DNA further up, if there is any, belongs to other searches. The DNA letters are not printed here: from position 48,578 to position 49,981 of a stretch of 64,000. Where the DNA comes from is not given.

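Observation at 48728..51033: Tandem acyl-CoA dehydrogenase genes, one lacking the catalytic Glu and FAD-contact motifs: candidate heteromeric (alpha2beta2-type) ACAD in an archaeon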

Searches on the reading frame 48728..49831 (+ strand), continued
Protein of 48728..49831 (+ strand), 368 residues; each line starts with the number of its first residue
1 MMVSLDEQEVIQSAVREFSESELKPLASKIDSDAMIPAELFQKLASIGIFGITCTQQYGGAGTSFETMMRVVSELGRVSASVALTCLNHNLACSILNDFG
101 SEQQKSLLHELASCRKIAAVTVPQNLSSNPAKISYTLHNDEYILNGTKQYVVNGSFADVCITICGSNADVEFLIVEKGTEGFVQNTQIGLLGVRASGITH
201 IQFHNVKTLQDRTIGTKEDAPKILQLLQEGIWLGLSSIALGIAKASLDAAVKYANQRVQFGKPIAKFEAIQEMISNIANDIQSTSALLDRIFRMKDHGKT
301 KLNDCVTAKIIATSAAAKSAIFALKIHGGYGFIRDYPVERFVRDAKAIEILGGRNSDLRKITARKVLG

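Call 7: search_solved_structures(query=window:48728-49831:+, show_alignments=2)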
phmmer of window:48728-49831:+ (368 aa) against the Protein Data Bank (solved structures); distinct sequences matched with E-value up to 0.001: 95 (the best 60 are shown).
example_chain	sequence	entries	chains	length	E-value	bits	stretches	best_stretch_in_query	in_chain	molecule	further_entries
5ol2_C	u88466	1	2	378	5.3e-57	196.7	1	9-366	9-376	Acyl-CoA dehydrogenase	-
5lnx_A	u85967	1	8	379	1e-54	189.2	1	6-368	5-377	Acyl-CoA dehydrogenase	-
4n5f_A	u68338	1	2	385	3.3e-53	184.2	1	6-365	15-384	Putative acyl-CoA dehydrogenase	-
4m9a_A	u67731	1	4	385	2.9e-51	177.8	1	6-365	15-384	Acyl-CoA dehydrogenase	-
4l1f_A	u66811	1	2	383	4.6e-48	167.3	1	6-367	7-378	Acyl-CoA dehydrogenase domain protein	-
1buc_A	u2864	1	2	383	3e-47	164.6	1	10-361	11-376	BUTYRYL-COA DEHYDROGENASE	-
4o5m_A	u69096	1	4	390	6.3e-47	163.6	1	6-362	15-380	Isovaleryl-CoA dehydrogenase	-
7szv_A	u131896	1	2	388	3.4e-46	161.2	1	8-356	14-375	Acyl-CoA dehydrogenase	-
1ws9_A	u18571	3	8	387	1.3e-45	159.2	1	7-367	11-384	acyl-CoA dehydrogenase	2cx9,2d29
1ukw_A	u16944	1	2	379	3.4e-45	157.9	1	6-367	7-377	acyl-CoA dehydrogenase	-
4kto_A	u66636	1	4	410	8e-45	156.7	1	7-362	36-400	isovaleryl-CoA dehydrogenase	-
2vig_A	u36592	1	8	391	9.5e-45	156.4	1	9-361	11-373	SHORT-CHAIN SPECIFIC ACYL-COA DEHYDROGENASE,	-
7y0a_A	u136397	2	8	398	1.4e-44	155.9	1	9-361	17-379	Short-chain specific acyl-CoA dehydrogenase, mitochondrial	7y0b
2jif_A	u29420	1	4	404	1.4e-44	155.9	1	5-355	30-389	SHORT/BRANCHED CHAIN SPECIFIC ACYL-COA DEHYDROGENASE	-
8sgs_A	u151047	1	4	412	1.5e-44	155.7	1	9-361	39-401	Short-chain specific acyl-CoA dehydrogenase, mitochondrial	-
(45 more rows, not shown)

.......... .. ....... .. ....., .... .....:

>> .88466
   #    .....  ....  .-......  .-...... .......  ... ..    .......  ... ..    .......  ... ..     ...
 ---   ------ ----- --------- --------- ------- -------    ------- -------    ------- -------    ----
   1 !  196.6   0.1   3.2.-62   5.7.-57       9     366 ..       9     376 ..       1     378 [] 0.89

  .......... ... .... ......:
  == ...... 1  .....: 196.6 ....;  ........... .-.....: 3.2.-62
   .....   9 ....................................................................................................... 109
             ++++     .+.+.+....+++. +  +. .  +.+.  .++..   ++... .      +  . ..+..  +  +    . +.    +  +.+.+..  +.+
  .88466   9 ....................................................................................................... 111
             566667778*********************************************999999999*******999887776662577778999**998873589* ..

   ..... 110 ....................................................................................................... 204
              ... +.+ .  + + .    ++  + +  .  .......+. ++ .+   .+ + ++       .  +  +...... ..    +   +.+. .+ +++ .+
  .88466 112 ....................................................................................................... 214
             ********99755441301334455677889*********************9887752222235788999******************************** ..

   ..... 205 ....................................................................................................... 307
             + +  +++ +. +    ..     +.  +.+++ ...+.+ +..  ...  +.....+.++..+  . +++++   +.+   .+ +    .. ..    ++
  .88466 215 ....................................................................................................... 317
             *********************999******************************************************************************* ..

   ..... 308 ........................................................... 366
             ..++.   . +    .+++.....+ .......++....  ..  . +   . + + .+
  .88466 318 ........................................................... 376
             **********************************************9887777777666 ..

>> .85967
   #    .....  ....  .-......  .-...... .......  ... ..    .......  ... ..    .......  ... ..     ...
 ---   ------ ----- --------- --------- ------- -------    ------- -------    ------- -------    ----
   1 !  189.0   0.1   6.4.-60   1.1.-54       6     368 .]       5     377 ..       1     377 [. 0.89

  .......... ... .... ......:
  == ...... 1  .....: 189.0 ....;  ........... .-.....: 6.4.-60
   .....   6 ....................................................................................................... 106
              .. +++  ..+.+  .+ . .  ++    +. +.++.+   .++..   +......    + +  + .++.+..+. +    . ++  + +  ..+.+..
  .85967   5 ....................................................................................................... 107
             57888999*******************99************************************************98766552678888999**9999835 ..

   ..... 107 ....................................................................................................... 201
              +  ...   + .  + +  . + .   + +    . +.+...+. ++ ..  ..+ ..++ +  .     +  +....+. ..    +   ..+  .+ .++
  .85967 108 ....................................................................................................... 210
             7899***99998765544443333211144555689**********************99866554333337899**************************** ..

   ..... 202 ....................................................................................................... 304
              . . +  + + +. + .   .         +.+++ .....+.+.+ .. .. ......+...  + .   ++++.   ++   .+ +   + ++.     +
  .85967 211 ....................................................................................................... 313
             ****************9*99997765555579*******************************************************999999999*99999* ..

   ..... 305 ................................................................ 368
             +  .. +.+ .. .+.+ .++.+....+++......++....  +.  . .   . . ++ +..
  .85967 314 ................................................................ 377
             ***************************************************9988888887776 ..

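Call 11: find_encoding_contigs(protein=P0016, flank=6000, max_places=2)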
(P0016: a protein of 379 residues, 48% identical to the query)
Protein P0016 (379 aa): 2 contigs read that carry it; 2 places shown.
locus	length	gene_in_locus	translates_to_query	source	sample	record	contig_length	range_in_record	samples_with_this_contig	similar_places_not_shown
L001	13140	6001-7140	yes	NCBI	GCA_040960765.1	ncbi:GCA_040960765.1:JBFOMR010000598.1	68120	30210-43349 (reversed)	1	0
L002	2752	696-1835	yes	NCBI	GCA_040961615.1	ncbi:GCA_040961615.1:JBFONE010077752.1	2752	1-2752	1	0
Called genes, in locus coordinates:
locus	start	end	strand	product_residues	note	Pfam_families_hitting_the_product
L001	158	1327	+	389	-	PF01436:NHL (faint), PF06977:SdiA-regulated (faint), PF21959:DUF6923 (faint), PF22807:TrAA12 (faint), PF06739:SBBP (faint), PF07494:Reg_prop (faint), PF08450:SGL, PF20067:SSL_N (faint)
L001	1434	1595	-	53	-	PF26688:RHH_12 (weak)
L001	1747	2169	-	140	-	PF01850:PIN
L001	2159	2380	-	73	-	-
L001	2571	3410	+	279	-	PF06800:Sugar_transport, PF07857:TMEM144 (weak)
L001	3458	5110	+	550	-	PF01268:FTHFS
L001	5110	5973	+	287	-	PF00763:THF_DHG_CYH, PF02882:THF_DHG_CYH_C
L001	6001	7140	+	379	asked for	PF02771:Acyl-CoA_dh_N, PF02770:Acyl-CoA_dh_M, PF00441:Acyl-CoA_dh_1, PF08028:Acyl-CoA_dh_2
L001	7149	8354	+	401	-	PF02771:Acyl-CoA_dh_N, PF02770:Acyl-CoA_dh_M, PF00441:Acyl-CoA_dh_1, PF08028:Acyl-CoA_dh_2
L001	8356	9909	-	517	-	PF00070:Pyr_redox (faint), PF00890:FAD_binding_2 (faint), PF00996:GDI (faint), PF01266:DAO (weak), PF01946:Thi4 (weak), PF07992:Pyr_redox_2 (weak), PF13450:NAD_binding_8, PF01593:Amino_oxidase, +2 more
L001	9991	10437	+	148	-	-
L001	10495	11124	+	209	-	-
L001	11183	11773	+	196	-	PF00227:Proteasome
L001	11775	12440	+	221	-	PF00227:Proteasome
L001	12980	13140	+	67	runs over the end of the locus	-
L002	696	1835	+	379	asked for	PF02771:Acyl-CoA_dh_N, PF02770:Acyl-CoA_dh_M, PF00441:Acyl-CoA_dh_1, PF08028:Acyl-CoA_dh_2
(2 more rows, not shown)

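Call 12: find_encoding_contigs(protein=P0025, flank=6000, max_places=2)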
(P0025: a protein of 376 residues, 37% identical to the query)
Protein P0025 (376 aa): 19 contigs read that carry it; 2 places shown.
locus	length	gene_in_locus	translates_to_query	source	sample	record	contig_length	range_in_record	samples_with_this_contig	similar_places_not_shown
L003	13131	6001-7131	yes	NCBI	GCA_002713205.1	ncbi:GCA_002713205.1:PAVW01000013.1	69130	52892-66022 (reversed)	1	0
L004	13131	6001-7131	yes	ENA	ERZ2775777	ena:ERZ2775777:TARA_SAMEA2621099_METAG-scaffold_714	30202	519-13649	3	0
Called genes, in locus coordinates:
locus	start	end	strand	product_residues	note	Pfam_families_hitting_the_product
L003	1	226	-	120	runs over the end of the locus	PF00127:Copper-bind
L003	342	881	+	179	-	-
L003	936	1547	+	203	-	-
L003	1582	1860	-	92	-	-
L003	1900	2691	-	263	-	-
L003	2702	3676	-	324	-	PF02737:3HCDH_N, PF00725:3HCDH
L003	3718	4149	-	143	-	-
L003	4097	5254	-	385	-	PF00108:Thiolase_N, PF22691:Thiolase_C_1, PF02803:Thiolase_C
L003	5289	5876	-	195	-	PF01694:Rhomboid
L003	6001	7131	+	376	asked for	PF02771:Acyl-CoA_dh_N, PF02770:Acyl-CoA_dh_M, PF00441:Acyl-CoA_dh_1, PF08028:Acyl-CoA_dh_2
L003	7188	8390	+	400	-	PF02771:Acyl-CoA_dh_N, PF02770:Acyl-CoA_dh_M, PF00441:Acyl-CoA_dh_1, PF08028:Acyl-CoA_dh_2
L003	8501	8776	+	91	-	-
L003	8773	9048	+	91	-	-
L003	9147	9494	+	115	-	PF13662:Toprim_4 (weak), PF01751:Toprim, PF13155:Toprim_2 (weak)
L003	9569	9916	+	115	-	PF01096:Zn_ribbon_TFIIS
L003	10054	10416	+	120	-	PF00507:Oxidored_q4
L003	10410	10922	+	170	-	PF01058:Oxidored_q6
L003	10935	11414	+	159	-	PF00329:Complex1_30kDa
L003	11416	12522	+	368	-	PF00346:Complex1_49kDa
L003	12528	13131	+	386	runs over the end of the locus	PF00146:NADHdh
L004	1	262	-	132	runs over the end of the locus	PF00127:Copper-bind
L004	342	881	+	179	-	-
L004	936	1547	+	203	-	-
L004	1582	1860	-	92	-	-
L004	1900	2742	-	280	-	PF00378:ECH_1, PF16113:ECH_2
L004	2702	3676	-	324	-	PF02737:3HCDH_N, PF00725:3HCDH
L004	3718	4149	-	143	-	PF01796:OB_ChsH2_C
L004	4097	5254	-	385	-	PF00108:Thiolase_N, PF00109:ketoacyl-synt (faint), PF22691:Thiolase_C_1, PF02803:Thiolase_C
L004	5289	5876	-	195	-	PF01694:Rhomboid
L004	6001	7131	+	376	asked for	PF02771:Acyl-CoA_dh_N, PF02770:Acyl-CoA_dh_M, PF00441:Acyl-CoA_dh_1, PF08028:Acyl-CoA_dh_2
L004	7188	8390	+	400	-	PF02771:Acyl-CoA_dh_N, PF02770:Acyl-CoA_dh_M, PF00441:Acyl-CoA_dh_1, PF08028:Acyl-CoA_dh_2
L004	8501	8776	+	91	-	-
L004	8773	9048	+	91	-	-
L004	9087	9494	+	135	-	PF01751:Toprim (weak), PF13662:Toprim_4 (weak), PF13155:Toprim_2 (weak)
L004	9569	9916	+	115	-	PF01096:Zn_ribbon_TFIIS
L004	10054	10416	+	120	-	PF00507:Oxidored_q4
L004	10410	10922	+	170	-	PF01058:Oxidored_q6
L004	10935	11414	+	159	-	PF00329:Complex1_30kDa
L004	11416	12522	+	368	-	PF00346:Complex1_49kDa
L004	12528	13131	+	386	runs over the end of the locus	PF00146:NADHdh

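Call 13: find_encoding_contigs(protein=P0011, flank=6000, max_places=2)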
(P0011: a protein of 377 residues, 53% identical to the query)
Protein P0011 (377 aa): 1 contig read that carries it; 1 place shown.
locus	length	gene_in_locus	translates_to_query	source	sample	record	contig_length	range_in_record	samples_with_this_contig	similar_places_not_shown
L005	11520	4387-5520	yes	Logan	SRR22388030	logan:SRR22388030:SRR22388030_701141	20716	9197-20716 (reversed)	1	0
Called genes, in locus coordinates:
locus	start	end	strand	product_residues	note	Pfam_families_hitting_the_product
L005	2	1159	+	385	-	?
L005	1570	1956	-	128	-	-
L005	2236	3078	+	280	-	PF06800:Sugar_transport, PF07857:TMEM144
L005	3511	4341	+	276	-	PF00763:THF_DHG_CYH, PF02882:THF_DHG_CYH_C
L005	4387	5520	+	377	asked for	PF02771:Acyl-CoA_dh_N, PF02770:Acyl-CoA_dh_M, PF00441:Acyl-CoA_dh_1, PF08028:Acyl-CoA_dh_2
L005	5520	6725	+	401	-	PF02771:Acyl-CoA_dh_N, PF02770:Acyl-CoA_dh_M, PF00441:Acyl-CoA_dh_1, PF08028:Acyl-CoA_dh_2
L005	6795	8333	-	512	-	PF00070:Pyr_redox (faint), PF00890:FAD_binding_2 (faint), PF01266:DAO (weak), PF01593:Amino_oxidase, PF01946:Thi4, PF03486:HI0933_like (faint), PF07992:Pyr_redox_2 (weak), PF13450:NAD_binding_8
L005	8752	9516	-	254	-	PF00154:RecA_N (faint), PF06745:ATPase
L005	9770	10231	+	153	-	-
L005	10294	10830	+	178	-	PF07920:DUF1684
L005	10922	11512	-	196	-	PF05724:TPMT, PF01209:Ubie_methyltran (weak), PF13489:Methyltransf_23, PF02353:CMAS, PF13649:Methyltransf_25, PF13847:Methyltransf_31, PF08241:Methyltransf_11, PF08242:Methyltransf_12, +2 more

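Call 14: find_encoding_contigs(protein=P0034, flank=6000, max_places=2)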
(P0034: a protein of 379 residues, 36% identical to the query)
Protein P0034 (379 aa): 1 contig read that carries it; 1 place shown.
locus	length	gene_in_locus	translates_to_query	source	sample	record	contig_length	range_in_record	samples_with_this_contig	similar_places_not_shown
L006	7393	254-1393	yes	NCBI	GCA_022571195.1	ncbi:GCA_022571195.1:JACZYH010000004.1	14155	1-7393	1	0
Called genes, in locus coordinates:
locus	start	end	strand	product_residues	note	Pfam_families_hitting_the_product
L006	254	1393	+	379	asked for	PF02771:Acyl-CoA_dh_N, PF00441:Acyl-CoA_dh_1, PF08028:Acyl-CoA_dh_2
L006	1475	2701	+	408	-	PF00871:Acetate_kinase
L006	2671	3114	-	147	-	PF09363:XFP_C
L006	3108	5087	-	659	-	PF09364:XFP_N, PF03894:XFP, PF09363:XFP_C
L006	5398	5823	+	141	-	-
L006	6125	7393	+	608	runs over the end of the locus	-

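Call 37: find_related_loci(query=A1, collection=genome_contigs, flank=4000)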
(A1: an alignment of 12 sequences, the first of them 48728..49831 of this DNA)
Query A1 (368 aa) in genome_contigs; peptide patterns used: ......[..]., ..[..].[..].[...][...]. (x = any residue, [..] = any of these).
600 stretches matched a pattern (row limit reached: there are more); 594 encode a relative of the query (tblastn E <= 1e-3); the best 80 are kept; 80 distinct loci.
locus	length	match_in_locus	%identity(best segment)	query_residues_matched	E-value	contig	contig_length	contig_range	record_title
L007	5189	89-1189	36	7-363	2e-70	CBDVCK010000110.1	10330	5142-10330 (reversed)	MAG TPA_asm: uncultured Thermoplasmata archaeon isolate SRR22302367_concoct_124 genome assembly, contig: ERZ26661968.351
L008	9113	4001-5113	35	7-367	5e-67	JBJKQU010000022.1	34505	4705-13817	MAG: Candidatus Kryptoniota bacterium isolate Bin_42 S1Ck127_2914231_flag_0_multi_9.4204_len_34505, whole genome shotgun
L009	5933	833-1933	35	10-367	9e-65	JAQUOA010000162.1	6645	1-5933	MAG: Bacteroidota bacterium isolate STD1_190 NODE_39602_length_6645_cov_6.836913_Sandtown_D1, whole genome shotgun seque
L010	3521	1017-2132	32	6-367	2e-64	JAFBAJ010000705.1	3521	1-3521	MAG: Acidobacteriota bacterium isolate CP_BM_RX_R9_28 BM_RX_R9_k147_1729164, whole genome shotgun sequence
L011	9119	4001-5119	33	6-368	2e-64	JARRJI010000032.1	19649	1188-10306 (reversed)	MAG: Acidobacteriota bacterium isolate Spart_016_MAG scaffold_2079, whole genome shotgun sequence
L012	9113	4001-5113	35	6-367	4e-64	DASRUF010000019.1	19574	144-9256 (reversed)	MAG TPA_asm: Bacteroidota bacterium isolate SMAG_U7915 k141_276820, whole genome shotgun sequence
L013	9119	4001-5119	35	6-367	5e-64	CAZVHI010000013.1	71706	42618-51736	MAG TPA_asm: uncultured bacterium isolate binchicken_co97_418 genome assembly, contig: NODE_1344_length_71706_cov_31.164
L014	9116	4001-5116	33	6-367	1e-63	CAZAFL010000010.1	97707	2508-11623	MAG TPA_asm: uncultured Chlorobiaceae bacterium isolate binchicken_co185_181 genome assembly, contig: NODE_281_length_97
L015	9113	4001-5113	35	6-367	1e-63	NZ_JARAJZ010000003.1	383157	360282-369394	Sporolactobacillus sp. CQH2019 Scaffold3, whole genome shotgun sequence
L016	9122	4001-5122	34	6-368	1e-63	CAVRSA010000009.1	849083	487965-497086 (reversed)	MAG: Candidatus Acidoferrales bacterium isolate MFD04540.bin.1.88 genome assembly, contig: contig_25223, whole genome sh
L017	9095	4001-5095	35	6-361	1e-63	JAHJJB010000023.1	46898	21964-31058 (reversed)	MAG: Proteobacteria bacterium isolate Modern_marine_rock_biofilm.mb.18 Modern_marine_rock.mb.18_k141_80479, whole genome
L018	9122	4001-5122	33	6-368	2e-63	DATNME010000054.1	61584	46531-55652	MAG TPA_asm: Candidatus Dormiibacterota bacterium isolate SMAG_U11471 k141_506200, whole genome shotgun sequence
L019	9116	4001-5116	35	6-367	3e-63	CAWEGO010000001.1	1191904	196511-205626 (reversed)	MAG: uncultured Acidobacteriota bacterium isolate MFD03044.bin.1.56 genome assembly, contig: contig_18343, whole genome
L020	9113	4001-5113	34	7-367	2e-63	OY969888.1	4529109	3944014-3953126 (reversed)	MAG: uncultured Bacteroidetes bacterium isolate MFD03726.bin.c.9 genome assembly, chromosome: 1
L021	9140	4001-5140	34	6-368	3e-63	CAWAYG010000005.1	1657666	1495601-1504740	MAG: uncultured Acidobacteriota bacterium isolate MFD06092.bin.1.228 genome assembly, contig: contig_23304, whole genome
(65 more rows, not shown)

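Call 57: search_protein_representatives(alignment_id=A1)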
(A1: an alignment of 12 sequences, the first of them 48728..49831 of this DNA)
Query: 12 sequences, 375 profile positions. Proteins with E-value up to 0.001 (for the whole library): 71934; up to 1e-10: 31057; up to 1e-30: 5046. The best 150 are listed.
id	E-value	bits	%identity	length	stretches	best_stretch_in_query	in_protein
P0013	2.9e-174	595.7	-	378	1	1-374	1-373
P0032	2.0e-154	530.4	-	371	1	6-373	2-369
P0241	2.5e-141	487.4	-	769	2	5-372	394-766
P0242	2.0e-133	461.3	-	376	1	5-374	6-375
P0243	7.8e-129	446.2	-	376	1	3-372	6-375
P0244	1.1e-127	442.4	-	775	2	5-372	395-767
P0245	3.6e-124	430.9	-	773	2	5-372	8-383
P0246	7.1e-123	426.6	-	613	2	6-373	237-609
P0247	3.9e-118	411.0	-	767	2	9-372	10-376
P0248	4.0e-113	394.5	-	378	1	6-374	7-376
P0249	4.7e-104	364.7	-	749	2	6-361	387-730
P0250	2.3e-103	362.4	-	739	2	7-373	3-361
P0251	2.2e-97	342.7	-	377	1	6-374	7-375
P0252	6.1e-97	341.3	-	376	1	6-373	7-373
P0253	1.1e-95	337.2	-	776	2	6-360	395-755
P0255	2.4e-91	322.8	-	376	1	5-372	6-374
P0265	1.1e-86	307.6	-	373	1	6-373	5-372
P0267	3.1e-85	302.7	-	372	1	5-372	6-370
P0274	4.8e-83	295.5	-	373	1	7-371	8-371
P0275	5.4e-83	295.4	-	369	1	5-373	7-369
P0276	1.2e-82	294.2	-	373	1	5-371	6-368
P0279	4.7e-82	292.3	-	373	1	5-372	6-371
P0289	1.3e-80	287.6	-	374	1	5-372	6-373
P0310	1.6e-77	277.3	-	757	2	4-359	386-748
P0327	5.7e-76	272.2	-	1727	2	65-364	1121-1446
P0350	2.3e-74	267.0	-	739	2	6-371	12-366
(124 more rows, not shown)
